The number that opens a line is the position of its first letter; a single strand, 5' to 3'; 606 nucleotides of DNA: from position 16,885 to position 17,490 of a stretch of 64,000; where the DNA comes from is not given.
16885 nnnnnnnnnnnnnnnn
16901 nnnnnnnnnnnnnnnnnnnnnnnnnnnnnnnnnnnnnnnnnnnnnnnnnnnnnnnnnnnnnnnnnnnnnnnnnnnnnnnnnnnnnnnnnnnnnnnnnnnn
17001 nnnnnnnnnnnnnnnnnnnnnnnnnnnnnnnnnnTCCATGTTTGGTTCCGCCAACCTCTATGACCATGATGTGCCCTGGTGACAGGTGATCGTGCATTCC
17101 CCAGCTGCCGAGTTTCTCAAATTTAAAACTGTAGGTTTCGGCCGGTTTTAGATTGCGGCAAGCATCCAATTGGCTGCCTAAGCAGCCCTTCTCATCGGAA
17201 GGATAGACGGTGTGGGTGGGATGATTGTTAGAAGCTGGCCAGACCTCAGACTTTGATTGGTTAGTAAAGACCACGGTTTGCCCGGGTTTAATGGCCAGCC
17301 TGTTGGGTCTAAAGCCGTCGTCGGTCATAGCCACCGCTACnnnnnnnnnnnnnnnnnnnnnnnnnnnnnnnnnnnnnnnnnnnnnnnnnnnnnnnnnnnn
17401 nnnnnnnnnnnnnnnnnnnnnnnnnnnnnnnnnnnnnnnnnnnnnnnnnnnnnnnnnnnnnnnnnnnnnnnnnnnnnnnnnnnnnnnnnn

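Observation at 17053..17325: Cupredoxin-like domain without the canonical Cys ligand, fused N-terminal to the Cys/His-rich module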

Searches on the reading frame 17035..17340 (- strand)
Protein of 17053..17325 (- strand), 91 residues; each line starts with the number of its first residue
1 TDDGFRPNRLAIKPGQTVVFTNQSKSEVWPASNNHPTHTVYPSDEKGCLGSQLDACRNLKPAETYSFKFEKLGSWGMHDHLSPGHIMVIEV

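Call 3: search_protein_families(library=pfam, proteins=[window:17053-17325:-], max_evalue=1)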
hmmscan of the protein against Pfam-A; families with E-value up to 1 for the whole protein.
window:17053-17325:- (91 aa): 1 family
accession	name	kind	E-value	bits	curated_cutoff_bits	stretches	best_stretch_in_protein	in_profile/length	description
PF13473.12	Cupredoxin_1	-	0.077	13.5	27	1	2-80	29-93/104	Cupredoxin-like domain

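Call 4: search_protein_families(library=ncbifam, proteins=[window:17053-17325:-], max_evalue=1)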
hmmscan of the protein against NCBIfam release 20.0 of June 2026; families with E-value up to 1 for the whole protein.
window:17053-17325:- (91 aa): 1 family
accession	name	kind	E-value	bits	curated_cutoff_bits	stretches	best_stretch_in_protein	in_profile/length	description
TIGR02656.1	cyanin_plasto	equivalog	0.022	15.1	87.85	1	4-75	13-80/99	plastocyanin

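Call 15: search_solved_structures(query=A2, max_evalue=10, show_alignments=4)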
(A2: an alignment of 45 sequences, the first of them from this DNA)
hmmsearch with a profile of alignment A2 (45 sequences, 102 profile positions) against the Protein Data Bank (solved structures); distinct sequences matched with E-value up to 10: 50.
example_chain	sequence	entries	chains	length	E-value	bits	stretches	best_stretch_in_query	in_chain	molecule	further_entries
9cck_A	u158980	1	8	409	1.9e-06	30.8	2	8-96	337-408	Copper-containing nitrite reductase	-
1sfd_A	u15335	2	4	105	5.2e-06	29.4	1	2-96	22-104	Amicyanin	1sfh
1sf3_A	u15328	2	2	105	1.4e-05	28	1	2-96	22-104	Amicyanin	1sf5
2qdv_A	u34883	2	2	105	3e-05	27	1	2-96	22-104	Amicyanin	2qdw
1mda_A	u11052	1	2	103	3e-05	26.9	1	2-96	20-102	AMICYANIN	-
1aac_A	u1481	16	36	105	3.2e-05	26.9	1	2-96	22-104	AMICYANIN | PROTEIN (AMICYANIN)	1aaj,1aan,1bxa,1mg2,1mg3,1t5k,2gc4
2gb2_A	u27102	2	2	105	3.9e-05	26.6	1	2-96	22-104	Amicyanin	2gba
3ie9_A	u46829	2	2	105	4.5e-05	26.4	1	2-96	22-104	Amicyanin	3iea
2idt_A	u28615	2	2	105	4.9e-05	26.3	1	2-96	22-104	Amicyanin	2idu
2idq_A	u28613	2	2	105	5.7e-05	26.1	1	2-96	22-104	Amicyanin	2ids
3rym_A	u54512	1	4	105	5.7e-05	26.1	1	2-96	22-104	Amicyanin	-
5fc9_A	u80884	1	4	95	6.1e-05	26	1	10-96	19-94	Blue (Type 1) copper domain protein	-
4p5r_A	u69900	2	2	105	0.00017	24.5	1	2-96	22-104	Amicyanin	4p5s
3ply_A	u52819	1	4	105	0.00019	24.4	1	2-88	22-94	Amicyanin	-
6hbe_A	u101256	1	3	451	0.00043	23.2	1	2-29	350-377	Copper-containing nitrite reductase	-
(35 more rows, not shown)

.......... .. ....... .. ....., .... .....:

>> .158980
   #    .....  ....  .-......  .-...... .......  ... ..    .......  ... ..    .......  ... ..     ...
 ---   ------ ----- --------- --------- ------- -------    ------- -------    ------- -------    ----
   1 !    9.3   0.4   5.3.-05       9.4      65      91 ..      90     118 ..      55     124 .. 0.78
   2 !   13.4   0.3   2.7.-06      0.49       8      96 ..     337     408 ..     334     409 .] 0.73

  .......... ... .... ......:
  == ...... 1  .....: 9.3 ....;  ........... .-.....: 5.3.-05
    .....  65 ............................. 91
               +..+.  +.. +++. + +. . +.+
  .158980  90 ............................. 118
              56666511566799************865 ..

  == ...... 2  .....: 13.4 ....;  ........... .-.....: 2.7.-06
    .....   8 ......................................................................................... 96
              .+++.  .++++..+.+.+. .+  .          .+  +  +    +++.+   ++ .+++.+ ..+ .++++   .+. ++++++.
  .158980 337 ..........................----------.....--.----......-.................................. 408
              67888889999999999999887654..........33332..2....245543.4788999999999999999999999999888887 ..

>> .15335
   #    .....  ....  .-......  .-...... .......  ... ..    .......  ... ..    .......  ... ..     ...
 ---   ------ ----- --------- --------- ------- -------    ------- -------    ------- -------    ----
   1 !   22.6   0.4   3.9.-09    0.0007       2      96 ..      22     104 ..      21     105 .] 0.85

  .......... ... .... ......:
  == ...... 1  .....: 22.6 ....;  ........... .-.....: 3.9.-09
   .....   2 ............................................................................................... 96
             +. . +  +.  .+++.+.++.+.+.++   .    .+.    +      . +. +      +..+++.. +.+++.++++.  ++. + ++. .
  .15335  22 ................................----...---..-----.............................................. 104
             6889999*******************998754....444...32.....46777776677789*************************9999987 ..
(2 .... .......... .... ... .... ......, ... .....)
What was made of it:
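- Closest known: Cupredoxin domains of multicopper oxidases and copper nitrite reductase. Same: HDH aligns on HCH of 9CCK, ascorbate oxidase 1AOZ and 3G5W (call 15).
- Checked: A profile of 45 homologous domains hits amicyanin over its full length at E 5.2e-6 in the PDB (call 15).
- Family profile against PDB: amicyanin E 5.2e-6 (call 15). The amicyanin alignment places D on Cys92 (call 15). HDH aligns on YHCHAFP of 9CCK and on ascorbate oxidase residues 494-520 (call 15). The H-x-H pair sits exactly where related domains bind copper (call 15).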

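Call 20: predict_structure(alignment_id=A2)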
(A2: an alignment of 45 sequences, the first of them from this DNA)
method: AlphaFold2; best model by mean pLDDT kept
length: 102 residues; sequences in the alignment: 45
mean_pLDDT: 88.2   pTM: 0.80
mean pLDDT of the five models: 88.2, 87.1, 87.0, 86.8, 82.8
residues with pLDDT >= 90: 71; 70-90: 23; 50-70: 5; < 50: 3
segments of 3 or more residues with pLDDT < 50: 100-102
pLDDT, mean of each block of 10 residues (from residue 1): 97 95 97 87 73 78 96 93 93 83 42
secondary structure, 60 per line:
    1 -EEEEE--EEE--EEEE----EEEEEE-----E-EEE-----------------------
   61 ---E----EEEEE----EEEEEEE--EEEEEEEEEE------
elements in order: E2-6 E9-11 E14-17 E22-27 E35-37 E69-73 E78-84 E87-96

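Call 23: fold_search(model_id=the predicted structure, library=pdb)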
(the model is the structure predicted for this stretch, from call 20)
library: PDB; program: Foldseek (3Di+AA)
matches with E <= 10: 1401; with E <= 0.001: 211
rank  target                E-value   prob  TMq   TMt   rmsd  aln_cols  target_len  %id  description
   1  5fc9_A                3.6e-08  1.00  0.73  0.78   2.6       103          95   14  Novel Purple Cupredoxin from Nitrosopumilus maritimus (released 2016-05-11)
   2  2plt                  2.7e-07  1.00  0.73  0.75   2.7       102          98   26  STRUCTURE DETERMINATION OF PLASTOCYANIN FROM A CRYSTAL SPECIMEN WITH HEMIHEDRAL TWINNING FRACTION OF ONE-HALF (released 1993-10-31)
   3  3cvd_A                3.9e-07  1.00  0.71  0.70   3.3       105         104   22  Regulation of Protein Function: Crystal Packing Interfaces and Conformational Dimerization (released 2008-07-08)
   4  2w88_A                4.7e-07  1.00  0.72  0.70   3.2       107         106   22  Plastocyanin variant with N-terminal Methionine - open structure (released 2009-10-27)
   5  7pcy                  5.7e-07  1.00  0.73  0.76   2.9       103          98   20  THE CRYSTAL STRUCTURE OF PLASTOCYANIN FROM A GREEN ALGA, ENTEROMORPHA PROLIFERA (released 1990-07-15)
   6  1baw_A                5.7e-07  1.00  0.72  0.70   3.3       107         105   22  PLASTOCYANIN FROM PHORMIDIUM LAMINOSUM (released 1999-03-02)
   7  3bqv                  7.2e-07  1.00  0.72  0.70   3.3       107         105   22  Crystal Structure of the double mutant D44A D45A Plastocyanin from Phormidium laminosum (released 2009-01-06)
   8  3cvb_A                8.7e-07  1.00  0.73  0.71   3.3       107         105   22  Regulation of Protein Function: Crystal Packing Interfaces and Conformational Dimerization (released 2008-07-08)
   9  6hbe_C                9.2e-07  1.00  0.71  0.18   4.7       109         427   21  Cu-containing nitrite reductase (NirK) from Thermus scotoductus SA-01 (released 2019-01-23)
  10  6hbe_A                1.5e-06  1.00  0.70  0.17   4.3       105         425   22  Cu-containing nitrite reductase (NirK) from Thermus scotoductus SA-01 (released 2019-01-23)
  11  4r0o_A                1.6e-06  1.00  0.71  0.69   3.5       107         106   20  Crystal structure of PEGylated plastocyanin at 4.2 A resolution (released 2015-10-07)
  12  4hcf_B                1.7e-06  1.00  0.61  0.64   3.3       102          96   20  Crystal Structure of Uncharacterized Cupredoxin-like Domain Protein Cupredoxin_1 with Copper Bound from Bacillus anthr (released 2012-10-17)
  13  4hcf_A                1.9e-06  1.00  0.60  0.68   3.4       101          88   19  Crystal Structure of Uncharacterized Cupredoxin-like Domain Protein Cupredoxin_1 with Copper Bound from Bacillus anthr (released 2012-10-17)
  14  1sf3                  2.0e-06  1.00  0.70  0.68   3.2        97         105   18  Structure of the reduced form of the P94A mutant of amicyanin (released 2004-07-27)
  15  4hci_A                2.2e-06  1.00  0.60  0.69   3.3       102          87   19  Uncharacterized Cupredoxin-like Domain Protein Cupredoxin_1 from Bacillus anthracis (released 2012-10-17)
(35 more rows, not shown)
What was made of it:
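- Checked: The AF2 model of the domain (pLDDT 88.2) matches cupredoxins with Foldseek probability 1.0 and TM 0.73 (calls 20, 23).
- Foldseek E 3.6e-8 and TM 0.73 to 5FC9, followed by plastocyanins and amicyanins (call 23).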

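Call 28: search_protein_representatives(alignment_id=A2)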
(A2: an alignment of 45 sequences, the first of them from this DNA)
Query: 45 sequences, 102 profile positions. Proteins with E-value up to 0.001 (for the whole library): 9475; up to 1e-10: 3825; up to 1e-30: 180. The best 150 are listed.
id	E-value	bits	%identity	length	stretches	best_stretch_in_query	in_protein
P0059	6.8e-56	202.5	-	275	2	6-96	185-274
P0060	9.7e-53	192.3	-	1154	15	58-99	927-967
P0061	3.4e-52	190.6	-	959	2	2-101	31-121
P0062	2.4e-49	181.5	-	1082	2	3-100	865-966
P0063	5.4e-49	180.3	-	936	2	2-101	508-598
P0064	1.2e-44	166.4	-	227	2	2-98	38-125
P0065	1.5e-44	166.1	-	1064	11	2-82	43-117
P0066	7.7e-44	163.8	-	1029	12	2-82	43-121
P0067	9.5e-42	157.1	-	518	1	2-100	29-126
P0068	2.9e-41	155.5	-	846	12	2-33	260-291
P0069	7.5e-41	154.2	-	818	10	3-99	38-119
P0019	1.9e-40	152.9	-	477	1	2-99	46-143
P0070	7.7e-40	150.9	-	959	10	2-89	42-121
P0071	8.1e-40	150.8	-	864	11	3-98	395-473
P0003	2.4e-39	149.3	-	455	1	2-99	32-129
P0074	1.2e-38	147.1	-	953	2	2-96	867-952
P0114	8.2e-35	134.8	-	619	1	2-97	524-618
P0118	1.5e-34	133.9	-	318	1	2-98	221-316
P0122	2.7e-34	133.1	-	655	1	2-96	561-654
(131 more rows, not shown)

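Call 56: search_protein_families(library=pfam, proteins=[P0114, P0122, P0118, P0074], max_evalue=0.01)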
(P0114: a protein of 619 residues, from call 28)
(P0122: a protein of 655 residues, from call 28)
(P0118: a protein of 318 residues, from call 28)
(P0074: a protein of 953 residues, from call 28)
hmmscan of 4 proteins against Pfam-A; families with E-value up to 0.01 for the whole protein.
P0114 (619 aa): 5 families
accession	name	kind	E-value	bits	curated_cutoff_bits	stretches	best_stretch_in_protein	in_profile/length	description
PF00050.26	Kazal_1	-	3.8e-09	36.8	21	1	445-469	7-28/49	Kazal-type serine protease inhibitor domain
PF18915.5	DUF5667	-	2.7e-06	28.2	27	1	49-157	1-92/99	Domain of unknown function (DUF5667)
PF07648.20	Kazal_2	-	7.3e-06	26.4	22.8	1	449-472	5-32/48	Kazal-type serine protease inhibitor domain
PF13473.12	Cupredoxin_1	-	0.00034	21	27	1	522-617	22-104/104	Cupredoxin-like domain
PF00127.26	Copper-bind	-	0.0017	19.1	21.2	1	528-614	10-90/99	Copper binding proteins, plastocyanin/azurin family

P0122 (655 aa): 2 families
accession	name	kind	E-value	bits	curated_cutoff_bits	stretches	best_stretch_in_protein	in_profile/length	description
PF18915.5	DUF5667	-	6.1e-10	39.8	27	1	67-177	5-99/99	Domain of unknown function (DUF5667)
PF13473.12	Cupredoxin_1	-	0.0063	17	27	0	561-654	24-104/104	Cupredoxin-like domain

P0118 (318 aa): 4 families
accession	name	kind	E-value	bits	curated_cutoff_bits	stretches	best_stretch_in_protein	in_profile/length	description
PF01161.25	PBP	-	4.1e-21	76.2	24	1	64-199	10-135/135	Phosphatidylethanolamine-binding protein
PF13473.12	Cupredoxin_1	-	9.3e-07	29.3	27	1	221-314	24-104/104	Cupredoxin-like domain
PF20944.2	StcE_b-sandwich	-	0.00087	19.7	27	0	218-253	35-71/75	Metalloprotease StcE, beta-sandwich domain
PF00127.26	Copper-bind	-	0.0019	19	21.2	1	228-314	13-98/99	Copper binding proteins, plastocyanin/azurin family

P0074 (953 aa): 8 families
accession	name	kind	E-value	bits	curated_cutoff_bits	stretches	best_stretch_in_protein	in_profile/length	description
PF00041.27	fn3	-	1.1e-27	96.5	25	4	133-220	4-68/84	Fibronectin type III domain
PF16656.11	Pur_ac_phosph_N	-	7e-15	55.8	30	2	139-229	10-84/93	Purple acid Phosphatase, N-terminal domain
PF10179.15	NDNF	-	8.6e-08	32.7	27.3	0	198-229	86-117/127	Neuron-derived neurotrophic factor, first Fn(III) domain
PF25788.1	Ig_Rha78A_N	-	1.1e-07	32.5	27.4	0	610-706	13-101/105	Rha78A-like, N-terminal immunoglobulin domain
PF00127.26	Copper-bind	-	4e-07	30.8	21.2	0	874-938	13-82/99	Copper binding proteins, plastocyanin/azurin family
PF01471.23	PG_binding_1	-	2.1e-05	25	23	1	736-781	4-43/57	Putative peptidoglycan binding domain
PF13473.12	Cupredoxin_1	-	0.00011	22.6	27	0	8-60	3-56/104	Cupredoxin-like domain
PF16655.11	PhoD_N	-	0.0042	18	30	0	637-691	27-81/90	PhoD-like phosphatase, N-terminal domain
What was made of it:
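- On Pfam PF13473 Cupredoxin_1: Some relatives pass, e.g. P0118 at 29.3 bits (call 56).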
